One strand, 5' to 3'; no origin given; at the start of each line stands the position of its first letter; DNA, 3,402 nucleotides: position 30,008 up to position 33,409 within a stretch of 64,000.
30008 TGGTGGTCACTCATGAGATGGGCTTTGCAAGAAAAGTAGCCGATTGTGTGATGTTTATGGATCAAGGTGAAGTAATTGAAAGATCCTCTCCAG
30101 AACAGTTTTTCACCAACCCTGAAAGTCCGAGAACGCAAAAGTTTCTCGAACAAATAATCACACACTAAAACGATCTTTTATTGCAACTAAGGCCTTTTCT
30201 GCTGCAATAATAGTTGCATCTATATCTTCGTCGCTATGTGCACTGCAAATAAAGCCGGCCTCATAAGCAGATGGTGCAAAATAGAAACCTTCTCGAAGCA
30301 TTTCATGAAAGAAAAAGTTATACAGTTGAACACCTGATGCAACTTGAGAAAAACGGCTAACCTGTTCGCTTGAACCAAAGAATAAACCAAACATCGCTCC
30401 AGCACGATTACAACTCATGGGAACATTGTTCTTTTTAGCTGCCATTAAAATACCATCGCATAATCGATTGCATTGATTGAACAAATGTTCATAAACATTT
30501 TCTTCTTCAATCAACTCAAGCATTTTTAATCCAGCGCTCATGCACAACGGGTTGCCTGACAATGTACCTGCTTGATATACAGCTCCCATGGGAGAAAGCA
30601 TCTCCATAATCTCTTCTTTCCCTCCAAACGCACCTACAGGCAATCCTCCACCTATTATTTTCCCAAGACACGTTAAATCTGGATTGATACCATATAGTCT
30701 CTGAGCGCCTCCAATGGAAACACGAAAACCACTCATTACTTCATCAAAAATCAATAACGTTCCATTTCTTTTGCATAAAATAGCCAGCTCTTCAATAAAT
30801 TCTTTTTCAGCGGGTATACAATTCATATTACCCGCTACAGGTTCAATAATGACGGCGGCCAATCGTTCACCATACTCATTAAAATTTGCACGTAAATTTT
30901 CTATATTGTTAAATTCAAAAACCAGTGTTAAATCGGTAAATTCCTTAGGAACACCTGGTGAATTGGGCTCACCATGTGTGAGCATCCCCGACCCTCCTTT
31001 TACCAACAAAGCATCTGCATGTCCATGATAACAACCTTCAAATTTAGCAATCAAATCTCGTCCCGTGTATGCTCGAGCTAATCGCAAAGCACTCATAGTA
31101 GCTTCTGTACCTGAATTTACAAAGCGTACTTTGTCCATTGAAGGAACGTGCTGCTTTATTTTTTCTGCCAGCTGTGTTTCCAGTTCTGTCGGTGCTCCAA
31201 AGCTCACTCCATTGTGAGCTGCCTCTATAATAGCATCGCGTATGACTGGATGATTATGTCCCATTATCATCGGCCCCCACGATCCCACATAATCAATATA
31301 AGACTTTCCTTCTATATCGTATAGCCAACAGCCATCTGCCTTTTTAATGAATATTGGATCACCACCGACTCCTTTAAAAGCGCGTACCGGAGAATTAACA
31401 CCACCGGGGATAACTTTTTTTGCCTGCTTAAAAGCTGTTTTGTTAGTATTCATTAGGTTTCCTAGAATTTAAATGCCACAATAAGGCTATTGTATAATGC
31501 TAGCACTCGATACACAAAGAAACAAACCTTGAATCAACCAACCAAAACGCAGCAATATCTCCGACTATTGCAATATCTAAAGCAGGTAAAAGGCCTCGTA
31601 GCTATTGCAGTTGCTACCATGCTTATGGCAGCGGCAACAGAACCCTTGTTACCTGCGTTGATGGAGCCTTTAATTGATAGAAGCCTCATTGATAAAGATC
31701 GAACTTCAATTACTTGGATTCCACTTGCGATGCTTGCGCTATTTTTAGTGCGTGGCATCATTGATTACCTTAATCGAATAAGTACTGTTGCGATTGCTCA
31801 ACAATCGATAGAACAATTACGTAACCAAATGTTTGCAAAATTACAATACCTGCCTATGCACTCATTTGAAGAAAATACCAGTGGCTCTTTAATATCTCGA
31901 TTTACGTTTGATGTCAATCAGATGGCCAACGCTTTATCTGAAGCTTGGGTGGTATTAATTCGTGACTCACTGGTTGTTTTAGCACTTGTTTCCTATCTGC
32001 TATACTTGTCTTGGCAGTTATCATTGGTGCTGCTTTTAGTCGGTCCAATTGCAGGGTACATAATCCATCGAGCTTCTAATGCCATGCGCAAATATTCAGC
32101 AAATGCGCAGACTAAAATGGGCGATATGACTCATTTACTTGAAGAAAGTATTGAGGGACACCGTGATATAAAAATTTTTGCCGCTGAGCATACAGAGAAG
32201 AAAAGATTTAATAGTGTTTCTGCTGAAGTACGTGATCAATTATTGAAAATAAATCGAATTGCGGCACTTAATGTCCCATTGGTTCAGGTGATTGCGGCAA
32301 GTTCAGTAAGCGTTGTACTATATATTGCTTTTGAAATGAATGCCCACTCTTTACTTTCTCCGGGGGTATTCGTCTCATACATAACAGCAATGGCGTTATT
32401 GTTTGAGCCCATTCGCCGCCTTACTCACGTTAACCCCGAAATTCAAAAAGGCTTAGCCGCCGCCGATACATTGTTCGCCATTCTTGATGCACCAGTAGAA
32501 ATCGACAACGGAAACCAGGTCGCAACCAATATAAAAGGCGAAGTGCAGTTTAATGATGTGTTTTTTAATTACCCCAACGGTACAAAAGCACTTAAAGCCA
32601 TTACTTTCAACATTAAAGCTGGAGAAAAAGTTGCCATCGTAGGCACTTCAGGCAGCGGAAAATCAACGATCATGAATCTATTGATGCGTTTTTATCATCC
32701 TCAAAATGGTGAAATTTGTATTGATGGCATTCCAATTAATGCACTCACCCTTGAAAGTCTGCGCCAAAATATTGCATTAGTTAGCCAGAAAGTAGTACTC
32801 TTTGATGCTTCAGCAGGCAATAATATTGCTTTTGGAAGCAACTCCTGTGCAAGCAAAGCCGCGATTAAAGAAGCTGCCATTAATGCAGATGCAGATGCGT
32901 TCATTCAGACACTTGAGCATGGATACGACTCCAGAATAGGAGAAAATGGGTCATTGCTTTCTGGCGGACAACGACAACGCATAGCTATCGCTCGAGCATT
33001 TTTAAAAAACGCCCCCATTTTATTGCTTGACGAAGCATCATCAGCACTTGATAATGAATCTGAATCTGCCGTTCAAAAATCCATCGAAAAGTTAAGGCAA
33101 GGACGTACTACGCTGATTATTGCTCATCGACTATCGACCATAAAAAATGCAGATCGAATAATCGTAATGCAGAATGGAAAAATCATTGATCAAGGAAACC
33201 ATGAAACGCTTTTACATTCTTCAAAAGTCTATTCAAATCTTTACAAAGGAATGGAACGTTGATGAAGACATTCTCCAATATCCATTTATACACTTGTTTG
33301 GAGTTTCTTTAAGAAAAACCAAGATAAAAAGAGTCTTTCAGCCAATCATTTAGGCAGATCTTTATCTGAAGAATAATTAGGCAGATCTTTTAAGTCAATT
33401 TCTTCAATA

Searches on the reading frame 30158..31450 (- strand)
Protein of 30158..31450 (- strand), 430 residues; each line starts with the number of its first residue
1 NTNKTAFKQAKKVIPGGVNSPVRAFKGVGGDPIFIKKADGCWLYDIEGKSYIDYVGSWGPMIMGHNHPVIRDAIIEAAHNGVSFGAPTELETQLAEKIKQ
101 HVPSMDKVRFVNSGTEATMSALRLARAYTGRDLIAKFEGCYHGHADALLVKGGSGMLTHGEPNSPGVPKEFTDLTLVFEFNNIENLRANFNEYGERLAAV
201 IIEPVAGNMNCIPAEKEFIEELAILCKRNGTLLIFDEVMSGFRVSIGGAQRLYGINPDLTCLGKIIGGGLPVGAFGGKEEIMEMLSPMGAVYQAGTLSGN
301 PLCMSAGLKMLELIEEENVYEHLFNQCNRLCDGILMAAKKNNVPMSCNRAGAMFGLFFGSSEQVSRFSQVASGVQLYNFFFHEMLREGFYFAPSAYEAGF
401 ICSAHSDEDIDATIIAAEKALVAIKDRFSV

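Call 70: search_protein_families(library=pfam, proteins=[window:30158-31450:-], max_evalue=0.00001)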
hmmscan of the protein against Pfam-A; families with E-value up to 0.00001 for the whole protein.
window:30158-31450:- (430 aa): 1 family
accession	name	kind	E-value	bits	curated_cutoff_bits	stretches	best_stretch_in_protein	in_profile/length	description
PF00202.27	Aminotran_3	-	3.8e-76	256.8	30.5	1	32-365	10-357/403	Aminotransferase class-III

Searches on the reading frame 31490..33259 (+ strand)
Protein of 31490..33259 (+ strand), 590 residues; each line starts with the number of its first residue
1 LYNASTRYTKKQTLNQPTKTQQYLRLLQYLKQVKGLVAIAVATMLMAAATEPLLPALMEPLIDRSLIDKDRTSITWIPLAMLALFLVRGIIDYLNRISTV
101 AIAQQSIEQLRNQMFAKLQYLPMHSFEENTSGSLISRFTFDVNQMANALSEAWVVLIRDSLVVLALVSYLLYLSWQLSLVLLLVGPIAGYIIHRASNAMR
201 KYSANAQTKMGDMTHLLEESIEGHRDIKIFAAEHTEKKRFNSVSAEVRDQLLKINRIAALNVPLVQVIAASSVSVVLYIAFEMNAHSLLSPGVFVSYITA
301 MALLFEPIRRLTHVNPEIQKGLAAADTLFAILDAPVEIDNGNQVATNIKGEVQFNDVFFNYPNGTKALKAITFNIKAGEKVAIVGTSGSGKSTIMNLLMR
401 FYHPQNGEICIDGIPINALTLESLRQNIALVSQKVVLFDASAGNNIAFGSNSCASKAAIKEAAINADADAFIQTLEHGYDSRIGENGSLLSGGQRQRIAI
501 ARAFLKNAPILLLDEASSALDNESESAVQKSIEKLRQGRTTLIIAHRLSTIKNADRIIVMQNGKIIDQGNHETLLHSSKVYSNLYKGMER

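Call 70: search_protein_families(library=pfam, proteins=[window:31490-33259:+], max_evalue=0.00001)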
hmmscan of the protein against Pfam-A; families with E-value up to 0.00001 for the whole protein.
window:31490-33259:+ (590 aa): 3 families
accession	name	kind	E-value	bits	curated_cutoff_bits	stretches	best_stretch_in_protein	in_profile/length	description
PF00664.28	ABC_membrane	-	2.2e-45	155.9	28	1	38-307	2-273/274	ABC transporter transmembrane region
PF00005.33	ABC_tran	-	1.1e-34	120.5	25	1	368-517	1-136/137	ABC transporter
PF02463.25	SMC_N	-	2.5e-10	40.6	40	1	380-561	26-212/220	RecF/RecN/SMC N terminal domain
